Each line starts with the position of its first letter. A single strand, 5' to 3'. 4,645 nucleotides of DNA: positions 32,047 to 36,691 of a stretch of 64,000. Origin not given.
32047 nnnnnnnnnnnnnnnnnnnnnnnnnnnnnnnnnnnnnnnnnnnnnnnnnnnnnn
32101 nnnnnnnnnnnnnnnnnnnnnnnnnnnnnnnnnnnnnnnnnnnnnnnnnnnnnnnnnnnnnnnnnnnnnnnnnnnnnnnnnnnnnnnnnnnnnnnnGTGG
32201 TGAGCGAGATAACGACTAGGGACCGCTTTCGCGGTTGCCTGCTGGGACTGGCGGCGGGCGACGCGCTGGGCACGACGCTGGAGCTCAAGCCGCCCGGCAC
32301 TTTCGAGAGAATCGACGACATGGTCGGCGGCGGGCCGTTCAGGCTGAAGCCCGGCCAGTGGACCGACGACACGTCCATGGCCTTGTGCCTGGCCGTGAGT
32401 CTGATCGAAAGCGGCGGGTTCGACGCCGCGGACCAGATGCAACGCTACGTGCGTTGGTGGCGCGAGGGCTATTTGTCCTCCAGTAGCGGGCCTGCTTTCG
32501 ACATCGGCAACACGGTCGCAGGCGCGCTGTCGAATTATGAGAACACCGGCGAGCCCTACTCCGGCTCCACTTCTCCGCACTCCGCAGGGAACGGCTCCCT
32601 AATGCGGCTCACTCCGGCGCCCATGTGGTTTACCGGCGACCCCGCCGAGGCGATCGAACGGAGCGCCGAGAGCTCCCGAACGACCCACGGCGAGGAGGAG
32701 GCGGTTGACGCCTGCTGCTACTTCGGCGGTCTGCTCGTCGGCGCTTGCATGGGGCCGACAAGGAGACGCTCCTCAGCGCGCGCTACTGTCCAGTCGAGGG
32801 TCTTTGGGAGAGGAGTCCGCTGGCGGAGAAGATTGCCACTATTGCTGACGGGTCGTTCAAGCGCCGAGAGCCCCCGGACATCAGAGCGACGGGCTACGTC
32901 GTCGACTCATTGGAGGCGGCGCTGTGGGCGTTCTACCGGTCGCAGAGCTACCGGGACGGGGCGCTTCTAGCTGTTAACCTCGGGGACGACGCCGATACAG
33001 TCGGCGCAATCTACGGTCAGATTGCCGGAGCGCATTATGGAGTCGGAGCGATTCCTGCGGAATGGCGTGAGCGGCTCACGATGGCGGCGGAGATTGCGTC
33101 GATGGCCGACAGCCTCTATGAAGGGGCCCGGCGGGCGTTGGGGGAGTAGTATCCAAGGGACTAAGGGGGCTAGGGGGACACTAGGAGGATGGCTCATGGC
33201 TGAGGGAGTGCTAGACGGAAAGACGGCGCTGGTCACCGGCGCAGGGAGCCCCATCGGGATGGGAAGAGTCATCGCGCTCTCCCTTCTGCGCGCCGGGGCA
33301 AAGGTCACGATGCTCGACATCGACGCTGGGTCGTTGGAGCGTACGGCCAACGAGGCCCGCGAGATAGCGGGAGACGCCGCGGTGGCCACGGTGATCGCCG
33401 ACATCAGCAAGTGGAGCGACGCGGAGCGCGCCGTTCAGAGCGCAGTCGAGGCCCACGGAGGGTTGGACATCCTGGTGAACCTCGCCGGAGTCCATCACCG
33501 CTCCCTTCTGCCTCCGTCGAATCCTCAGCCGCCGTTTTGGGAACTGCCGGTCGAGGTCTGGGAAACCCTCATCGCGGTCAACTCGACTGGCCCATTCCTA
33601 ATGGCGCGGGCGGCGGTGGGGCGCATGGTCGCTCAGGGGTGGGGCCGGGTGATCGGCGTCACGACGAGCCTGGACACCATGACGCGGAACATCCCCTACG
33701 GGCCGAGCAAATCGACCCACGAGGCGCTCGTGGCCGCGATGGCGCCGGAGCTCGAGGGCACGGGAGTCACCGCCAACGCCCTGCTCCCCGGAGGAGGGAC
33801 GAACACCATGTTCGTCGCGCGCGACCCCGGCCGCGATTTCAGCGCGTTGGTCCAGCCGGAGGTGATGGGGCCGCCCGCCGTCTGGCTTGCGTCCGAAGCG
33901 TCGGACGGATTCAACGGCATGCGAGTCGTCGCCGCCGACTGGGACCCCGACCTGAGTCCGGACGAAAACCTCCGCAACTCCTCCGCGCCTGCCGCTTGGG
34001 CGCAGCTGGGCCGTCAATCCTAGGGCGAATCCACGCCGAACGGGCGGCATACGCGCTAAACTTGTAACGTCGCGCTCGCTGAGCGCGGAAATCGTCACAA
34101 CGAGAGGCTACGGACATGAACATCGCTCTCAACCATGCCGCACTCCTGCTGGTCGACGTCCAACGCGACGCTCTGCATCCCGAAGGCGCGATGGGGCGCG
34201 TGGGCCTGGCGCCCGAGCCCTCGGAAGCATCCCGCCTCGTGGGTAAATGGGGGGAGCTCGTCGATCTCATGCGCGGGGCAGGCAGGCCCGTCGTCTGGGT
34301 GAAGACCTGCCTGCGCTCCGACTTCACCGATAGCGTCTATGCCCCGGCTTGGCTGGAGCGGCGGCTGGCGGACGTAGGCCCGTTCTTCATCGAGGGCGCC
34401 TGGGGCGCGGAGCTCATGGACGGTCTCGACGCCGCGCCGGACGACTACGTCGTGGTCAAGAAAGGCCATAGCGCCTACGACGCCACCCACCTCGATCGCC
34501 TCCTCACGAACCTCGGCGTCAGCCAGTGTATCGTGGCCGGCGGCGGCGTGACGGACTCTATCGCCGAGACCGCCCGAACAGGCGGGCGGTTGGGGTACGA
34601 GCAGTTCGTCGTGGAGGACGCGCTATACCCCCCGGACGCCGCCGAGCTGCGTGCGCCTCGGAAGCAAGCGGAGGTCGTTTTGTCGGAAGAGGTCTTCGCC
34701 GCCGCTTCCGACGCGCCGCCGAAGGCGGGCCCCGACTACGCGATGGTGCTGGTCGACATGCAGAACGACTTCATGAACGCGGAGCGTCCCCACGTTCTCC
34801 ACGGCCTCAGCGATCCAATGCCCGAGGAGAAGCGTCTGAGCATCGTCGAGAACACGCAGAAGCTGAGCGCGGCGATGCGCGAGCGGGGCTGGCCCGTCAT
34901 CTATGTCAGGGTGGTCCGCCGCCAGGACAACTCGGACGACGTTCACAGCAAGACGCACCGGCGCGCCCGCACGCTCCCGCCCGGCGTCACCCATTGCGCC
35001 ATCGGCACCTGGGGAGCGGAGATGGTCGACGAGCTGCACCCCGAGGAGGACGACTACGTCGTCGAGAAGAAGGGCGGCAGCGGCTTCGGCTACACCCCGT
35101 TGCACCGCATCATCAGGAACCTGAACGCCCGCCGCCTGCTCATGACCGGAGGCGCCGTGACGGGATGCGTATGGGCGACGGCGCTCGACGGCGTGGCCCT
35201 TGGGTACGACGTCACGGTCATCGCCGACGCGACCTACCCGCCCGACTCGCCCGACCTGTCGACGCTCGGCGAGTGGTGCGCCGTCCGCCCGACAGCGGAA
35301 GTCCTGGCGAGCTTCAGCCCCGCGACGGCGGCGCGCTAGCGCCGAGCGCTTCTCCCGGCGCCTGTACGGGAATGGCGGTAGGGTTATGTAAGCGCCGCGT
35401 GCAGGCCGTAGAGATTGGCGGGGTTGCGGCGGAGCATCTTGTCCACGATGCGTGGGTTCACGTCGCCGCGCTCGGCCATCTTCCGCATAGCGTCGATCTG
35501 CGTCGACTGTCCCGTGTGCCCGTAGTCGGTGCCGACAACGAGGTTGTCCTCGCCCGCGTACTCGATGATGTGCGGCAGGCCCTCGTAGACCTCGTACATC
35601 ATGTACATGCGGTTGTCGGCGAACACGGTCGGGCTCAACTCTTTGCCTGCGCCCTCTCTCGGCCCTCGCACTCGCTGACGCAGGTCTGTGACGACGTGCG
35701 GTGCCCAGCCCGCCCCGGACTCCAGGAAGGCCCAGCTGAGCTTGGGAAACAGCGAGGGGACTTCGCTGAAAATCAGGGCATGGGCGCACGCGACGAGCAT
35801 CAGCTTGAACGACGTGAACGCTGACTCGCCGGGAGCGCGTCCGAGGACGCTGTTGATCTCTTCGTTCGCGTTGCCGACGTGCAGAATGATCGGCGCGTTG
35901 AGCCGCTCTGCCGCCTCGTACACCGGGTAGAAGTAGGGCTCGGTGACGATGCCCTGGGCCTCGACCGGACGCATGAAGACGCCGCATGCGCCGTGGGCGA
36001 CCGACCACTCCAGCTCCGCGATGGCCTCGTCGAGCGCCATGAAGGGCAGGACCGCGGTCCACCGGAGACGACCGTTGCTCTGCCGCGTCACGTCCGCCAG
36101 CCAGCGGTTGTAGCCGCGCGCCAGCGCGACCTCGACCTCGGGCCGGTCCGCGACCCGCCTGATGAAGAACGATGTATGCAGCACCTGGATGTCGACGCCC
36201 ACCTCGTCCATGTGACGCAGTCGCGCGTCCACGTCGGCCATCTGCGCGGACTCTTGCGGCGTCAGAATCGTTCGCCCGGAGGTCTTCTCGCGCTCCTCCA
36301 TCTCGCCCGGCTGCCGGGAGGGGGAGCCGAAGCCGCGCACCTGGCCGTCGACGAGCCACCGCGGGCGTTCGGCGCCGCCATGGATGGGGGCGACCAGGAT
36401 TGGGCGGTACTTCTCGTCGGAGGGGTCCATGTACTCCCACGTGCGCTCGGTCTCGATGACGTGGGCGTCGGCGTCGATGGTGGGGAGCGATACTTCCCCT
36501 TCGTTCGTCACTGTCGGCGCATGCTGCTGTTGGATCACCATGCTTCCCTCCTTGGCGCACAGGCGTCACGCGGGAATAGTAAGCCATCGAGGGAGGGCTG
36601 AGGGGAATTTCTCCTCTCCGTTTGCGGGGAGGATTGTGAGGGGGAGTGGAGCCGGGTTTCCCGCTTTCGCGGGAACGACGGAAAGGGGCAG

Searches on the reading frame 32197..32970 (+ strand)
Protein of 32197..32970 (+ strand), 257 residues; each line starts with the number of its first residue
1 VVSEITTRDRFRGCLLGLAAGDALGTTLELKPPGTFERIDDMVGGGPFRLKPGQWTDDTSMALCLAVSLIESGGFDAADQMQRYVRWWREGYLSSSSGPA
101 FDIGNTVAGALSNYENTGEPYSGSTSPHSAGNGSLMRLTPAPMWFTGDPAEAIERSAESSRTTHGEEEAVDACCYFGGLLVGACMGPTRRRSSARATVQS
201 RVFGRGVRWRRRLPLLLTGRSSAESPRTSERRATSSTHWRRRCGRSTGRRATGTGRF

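Call 42: search_protein_families(library=pfam, proteins=[window:32197-32970:+], max_evalue=0.00001)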
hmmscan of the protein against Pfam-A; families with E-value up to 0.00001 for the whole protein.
window:32197-32970:+ (257 aa): 1 family
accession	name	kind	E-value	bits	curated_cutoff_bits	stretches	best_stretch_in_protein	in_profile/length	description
PF03747.19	ADP_ribosyl_GH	-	5.9e-54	184.1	26.2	1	13-222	1-213/287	ADP-ribosylglycohydrolase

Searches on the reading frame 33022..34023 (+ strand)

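Call 42: search_protein_families(library=pfam, proteins=[window:33022-34023:+], max_evalue=0.00001)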
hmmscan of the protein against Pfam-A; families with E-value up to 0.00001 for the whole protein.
window:33022-34023:+ (333 aa): 2 families
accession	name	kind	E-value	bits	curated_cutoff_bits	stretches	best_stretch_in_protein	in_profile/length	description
PF00106.31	adh_short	-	2.6e-34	118.9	26.6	1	67-260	1-183/195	short chain dehydrogenase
PF13561.12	adh_short_C2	-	1.9e-28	100.1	27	1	73-301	1-228/236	Enoyl-(Acyl carrier protein) reductase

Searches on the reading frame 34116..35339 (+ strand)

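Call 42: search_protein_families(library=pfam, proteins=[window:34116-35339:+], max_evalue=0.00001)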
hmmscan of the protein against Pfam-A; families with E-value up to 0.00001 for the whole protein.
window:34116-35339:+ (407 aa): 1 family
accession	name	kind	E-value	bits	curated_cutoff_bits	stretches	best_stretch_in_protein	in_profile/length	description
PF00857.26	Isochorismatase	-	1.5e-58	198.2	27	2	209-373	2-148/175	Isochorismatase domain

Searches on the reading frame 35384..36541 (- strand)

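Call 42: search_protein_families(library=pfam, proteins=[window:35384-36541:-], max_evalue=0.00001)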
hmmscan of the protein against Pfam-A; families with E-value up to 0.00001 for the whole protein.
window:35384-36541:- (385 aa): 1 family
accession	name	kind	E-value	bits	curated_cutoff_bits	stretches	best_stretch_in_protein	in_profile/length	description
PF04909.20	Amidohydro_2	-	1e-15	58.7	26.4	1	22-380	1-289/289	Amidohydrolase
